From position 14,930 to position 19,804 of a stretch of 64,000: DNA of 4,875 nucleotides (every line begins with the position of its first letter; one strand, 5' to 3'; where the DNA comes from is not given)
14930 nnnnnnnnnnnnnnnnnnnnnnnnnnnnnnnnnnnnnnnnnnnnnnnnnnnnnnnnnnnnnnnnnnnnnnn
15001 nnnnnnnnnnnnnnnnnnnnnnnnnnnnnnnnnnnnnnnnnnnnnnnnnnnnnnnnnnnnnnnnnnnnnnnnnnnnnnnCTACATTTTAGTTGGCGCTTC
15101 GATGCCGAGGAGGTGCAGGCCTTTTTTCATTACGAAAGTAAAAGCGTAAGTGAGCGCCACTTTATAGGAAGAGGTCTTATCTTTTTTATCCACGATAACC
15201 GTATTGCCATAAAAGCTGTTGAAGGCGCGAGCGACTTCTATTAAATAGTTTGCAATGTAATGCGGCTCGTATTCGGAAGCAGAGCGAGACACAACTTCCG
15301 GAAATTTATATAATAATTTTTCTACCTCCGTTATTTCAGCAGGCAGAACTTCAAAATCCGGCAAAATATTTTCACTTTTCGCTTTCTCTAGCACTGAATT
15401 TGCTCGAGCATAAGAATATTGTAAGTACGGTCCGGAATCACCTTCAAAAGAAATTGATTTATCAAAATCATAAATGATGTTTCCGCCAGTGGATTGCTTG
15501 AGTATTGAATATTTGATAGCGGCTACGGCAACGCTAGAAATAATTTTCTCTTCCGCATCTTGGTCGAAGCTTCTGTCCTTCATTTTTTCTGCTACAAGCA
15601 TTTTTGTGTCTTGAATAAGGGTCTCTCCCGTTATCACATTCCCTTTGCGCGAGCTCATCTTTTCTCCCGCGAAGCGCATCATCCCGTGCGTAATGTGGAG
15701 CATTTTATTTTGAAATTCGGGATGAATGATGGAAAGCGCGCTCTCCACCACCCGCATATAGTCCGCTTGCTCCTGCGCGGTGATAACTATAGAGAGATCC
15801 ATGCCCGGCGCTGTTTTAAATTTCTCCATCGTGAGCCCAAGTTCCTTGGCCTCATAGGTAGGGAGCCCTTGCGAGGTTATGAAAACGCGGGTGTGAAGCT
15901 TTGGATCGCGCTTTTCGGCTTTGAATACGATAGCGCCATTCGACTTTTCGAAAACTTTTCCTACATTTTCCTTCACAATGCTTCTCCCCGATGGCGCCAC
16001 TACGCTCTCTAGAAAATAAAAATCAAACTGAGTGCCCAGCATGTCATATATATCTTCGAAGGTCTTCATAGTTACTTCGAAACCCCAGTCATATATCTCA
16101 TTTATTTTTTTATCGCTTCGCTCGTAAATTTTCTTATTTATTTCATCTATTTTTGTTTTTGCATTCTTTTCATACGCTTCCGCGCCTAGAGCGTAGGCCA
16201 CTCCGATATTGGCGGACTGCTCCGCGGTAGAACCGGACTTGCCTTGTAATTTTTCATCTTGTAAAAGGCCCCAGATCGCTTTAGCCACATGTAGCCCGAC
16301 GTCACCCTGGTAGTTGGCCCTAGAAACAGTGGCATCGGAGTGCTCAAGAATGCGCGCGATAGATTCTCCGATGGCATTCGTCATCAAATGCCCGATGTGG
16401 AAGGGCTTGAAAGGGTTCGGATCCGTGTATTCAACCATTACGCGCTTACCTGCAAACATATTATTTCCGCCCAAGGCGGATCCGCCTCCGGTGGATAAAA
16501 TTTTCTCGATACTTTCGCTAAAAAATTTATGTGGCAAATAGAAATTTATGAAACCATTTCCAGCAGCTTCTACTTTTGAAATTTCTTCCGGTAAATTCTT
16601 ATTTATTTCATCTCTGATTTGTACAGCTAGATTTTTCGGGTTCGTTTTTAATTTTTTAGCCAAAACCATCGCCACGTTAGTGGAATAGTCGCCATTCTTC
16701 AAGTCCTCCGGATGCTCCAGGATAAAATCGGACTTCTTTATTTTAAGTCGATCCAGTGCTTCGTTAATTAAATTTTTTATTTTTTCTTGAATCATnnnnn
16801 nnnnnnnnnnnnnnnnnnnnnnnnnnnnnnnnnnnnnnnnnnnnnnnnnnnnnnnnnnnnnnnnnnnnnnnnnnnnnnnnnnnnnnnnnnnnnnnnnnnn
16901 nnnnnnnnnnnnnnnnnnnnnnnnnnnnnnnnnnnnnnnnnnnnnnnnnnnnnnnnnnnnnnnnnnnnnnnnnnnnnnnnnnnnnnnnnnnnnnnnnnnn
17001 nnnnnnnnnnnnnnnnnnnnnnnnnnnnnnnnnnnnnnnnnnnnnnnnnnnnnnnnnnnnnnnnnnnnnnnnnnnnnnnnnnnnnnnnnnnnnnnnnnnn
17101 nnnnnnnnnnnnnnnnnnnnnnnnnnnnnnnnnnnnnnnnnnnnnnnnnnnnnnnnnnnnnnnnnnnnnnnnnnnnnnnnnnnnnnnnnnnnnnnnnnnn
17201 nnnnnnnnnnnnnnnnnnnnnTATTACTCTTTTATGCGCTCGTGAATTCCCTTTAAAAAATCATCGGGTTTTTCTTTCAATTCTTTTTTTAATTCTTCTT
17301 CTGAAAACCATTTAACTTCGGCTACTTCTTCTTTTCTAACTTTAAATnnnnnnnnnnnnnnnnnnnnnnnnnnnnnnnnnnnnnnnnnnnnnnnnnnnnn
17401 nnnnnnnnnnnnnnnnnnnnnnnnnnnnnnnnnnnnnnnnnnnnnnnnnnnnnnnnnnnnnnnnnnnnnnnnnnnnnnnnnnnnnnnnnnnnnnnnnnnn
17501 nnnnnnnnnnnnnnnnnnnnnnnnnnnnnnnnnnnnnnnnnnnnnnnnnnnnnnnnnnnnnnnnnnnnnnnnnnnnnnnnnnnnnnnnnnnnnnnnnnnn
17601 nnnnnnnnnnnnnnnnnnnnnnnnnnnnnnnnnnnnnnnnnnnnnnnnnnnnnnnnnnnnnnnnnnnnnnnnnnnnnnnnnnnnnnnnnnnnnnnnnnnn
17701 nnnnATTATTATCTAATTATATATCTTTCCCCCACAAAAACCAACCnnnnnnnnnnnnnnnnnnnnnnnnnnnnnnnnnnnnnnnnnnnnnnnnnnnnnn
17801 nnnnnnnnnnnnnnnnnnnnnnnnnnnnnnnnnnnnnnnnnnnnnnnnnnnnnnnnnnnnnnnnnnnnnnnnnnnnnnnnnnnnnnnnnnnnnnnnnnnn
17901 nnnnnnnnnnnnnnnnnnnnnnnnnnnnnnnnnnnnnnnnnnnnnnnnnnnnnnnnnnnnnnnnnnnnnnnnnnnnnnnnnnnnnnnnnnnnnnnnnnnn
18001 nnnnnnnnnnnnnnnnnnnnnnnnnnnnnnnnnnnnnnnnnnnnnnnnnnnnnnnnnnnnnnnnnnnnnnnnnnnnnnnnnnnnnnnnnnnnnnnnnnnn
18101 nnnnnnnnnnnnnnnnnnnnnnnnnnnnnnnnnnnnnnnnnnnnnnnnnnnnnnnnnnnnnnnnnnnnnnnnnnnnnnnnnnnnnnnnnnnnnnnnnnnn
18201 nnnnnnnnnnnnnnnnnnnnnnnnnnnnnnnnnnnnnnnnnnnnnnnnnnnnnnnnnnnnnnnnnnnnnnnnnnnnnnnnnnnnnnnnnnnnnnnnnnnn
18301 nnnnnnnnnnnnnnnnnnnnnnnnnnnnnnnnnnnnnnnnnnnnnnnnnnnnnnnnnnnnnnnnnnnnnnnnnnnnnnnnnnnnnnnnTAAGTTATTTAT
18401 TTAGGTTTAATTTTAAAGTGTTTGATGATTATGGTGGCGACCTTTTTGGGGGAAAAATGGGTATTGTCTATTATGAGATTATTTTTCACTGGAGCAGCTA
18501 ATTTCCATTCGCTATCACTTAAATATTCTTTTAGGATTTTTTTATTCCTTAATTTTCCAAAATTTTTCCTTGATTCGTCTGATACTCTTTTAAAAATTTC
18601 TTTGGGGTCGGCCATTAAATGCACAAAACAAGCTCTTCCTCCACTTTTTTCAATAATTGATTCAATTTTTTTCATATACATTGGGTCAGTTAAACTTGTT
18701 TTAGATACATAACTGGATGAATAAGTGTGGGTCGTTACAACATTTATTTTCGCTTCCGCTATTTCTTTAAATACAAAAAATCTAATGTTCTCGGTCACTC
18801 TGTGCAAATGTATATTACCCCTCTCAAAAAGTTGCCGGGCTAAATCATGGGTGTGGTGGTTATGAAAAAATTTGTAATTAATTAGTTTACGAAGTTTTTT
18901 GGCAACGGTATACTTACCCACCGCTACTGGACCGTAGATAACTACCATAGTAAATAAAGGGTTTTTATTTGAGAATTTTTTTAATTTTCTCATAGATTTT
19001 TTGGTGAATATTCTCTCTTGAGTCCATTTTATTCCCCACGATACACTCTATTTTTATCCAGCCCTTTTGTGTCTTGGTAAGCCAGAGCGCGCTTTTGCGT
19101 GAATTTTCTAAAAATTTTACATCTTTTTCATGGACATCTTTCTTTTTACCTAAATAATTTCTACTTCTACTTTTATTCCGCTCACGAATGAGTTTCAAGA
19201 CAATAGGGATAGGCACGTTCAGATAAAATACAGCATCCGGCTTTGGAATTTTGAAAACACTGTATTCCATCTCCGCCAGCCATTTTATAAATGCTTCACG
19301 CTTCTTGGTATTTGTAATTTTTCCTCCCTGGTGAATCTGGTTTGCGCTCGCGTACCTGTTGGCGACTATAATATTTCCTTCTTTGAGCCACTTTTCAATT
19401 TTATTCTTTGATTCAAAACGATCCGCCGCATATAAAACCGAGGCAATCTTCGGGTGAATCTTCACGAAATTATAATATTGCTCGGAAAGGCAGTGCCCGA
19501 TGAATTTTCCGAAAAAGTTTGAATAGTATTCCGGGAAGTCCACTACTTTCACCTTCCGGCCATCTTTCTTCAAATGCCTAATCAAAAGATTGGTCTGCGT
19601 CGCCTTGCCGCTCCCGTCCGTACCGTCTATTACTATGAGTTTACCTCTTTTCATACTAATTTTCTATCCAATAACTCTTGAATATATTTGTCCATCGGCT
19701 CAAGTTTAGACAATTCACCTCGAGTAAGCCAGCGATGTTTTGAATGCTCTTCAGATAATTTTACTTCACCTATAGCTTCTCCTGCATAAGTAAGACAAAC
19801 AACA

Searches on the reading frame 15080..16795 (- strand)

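Call 57: search_protein_families(library=pfam, proteins=[window:15080-16795:-], max_evalue=0.001)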
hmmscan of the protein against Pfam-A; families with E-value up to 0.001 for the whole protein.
window:15080-16795:- (571 aa): 3 families
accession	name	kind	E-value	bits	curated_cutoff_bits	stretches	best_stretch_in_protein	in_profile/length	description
PF00750.26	tRNA-synt_1d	-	9e-29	101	23.3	1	114-444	17-349/349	tRNA synthetases class I (R), catalytic domain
PF05746.21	DALR_1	-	1.6e-26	93.1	22.3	1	458-571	1-117/117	DALR anticodon binding domain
PF03485.21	Arg_tRNA_synt_N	-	2.8e-22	79.5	21.5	1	5-87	2-85/85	Arginyl tRNA synthetase N terminal domain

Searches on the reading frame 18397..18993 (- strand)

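Call 57: search_protein_families(library=pfam, proteins=[window:18397-18993:-], max_evalue=0.001)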
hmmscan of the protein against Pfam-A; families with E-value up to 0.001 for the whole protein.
window:18397-18993:- (198 aa): 2 families
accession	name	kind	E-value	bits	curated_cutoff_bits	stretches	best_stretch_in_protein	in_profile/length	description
PF13238.12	AAA_18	-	4.8e-05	24.2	29.4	1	17-141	1-112/128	AAA domain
PF01712.25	dNK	-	4.9e-05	23.6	27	0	18-143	2-146/203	Deoxynucleoside kinase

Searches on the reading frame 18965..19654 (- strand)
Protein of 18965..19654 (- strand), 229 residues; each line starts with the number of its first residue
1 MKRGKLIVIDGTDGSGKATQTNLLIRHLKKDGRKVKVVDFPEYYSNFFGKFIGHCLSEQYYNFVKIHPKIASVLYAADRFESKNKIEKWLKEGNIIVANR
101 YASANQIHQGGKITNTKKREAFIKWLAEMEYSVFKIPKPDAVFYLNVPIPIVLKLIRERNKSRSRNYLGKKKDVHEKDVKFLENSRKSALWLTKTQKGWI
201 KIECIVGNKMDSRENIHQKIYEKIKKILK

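Call 57: search_protein_families(library=pfam, proteins=[window:18965-19654:-], max_evalue=0.001)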
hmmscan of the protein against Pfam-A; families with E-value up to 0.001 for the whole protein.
window:18965-19654:- (229 aa): 2 families
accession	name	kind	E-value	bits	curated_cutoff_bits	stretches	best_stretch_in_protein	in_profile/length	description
PF02223.23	Thymidylate_kin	-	1.3e-22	80.8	27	1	9-203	1-172/185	Thymidylate kinase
PF01712.25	dNK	-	6.8e-06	26.4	27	1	7-227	1-201/203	Deoxynucleoside kinase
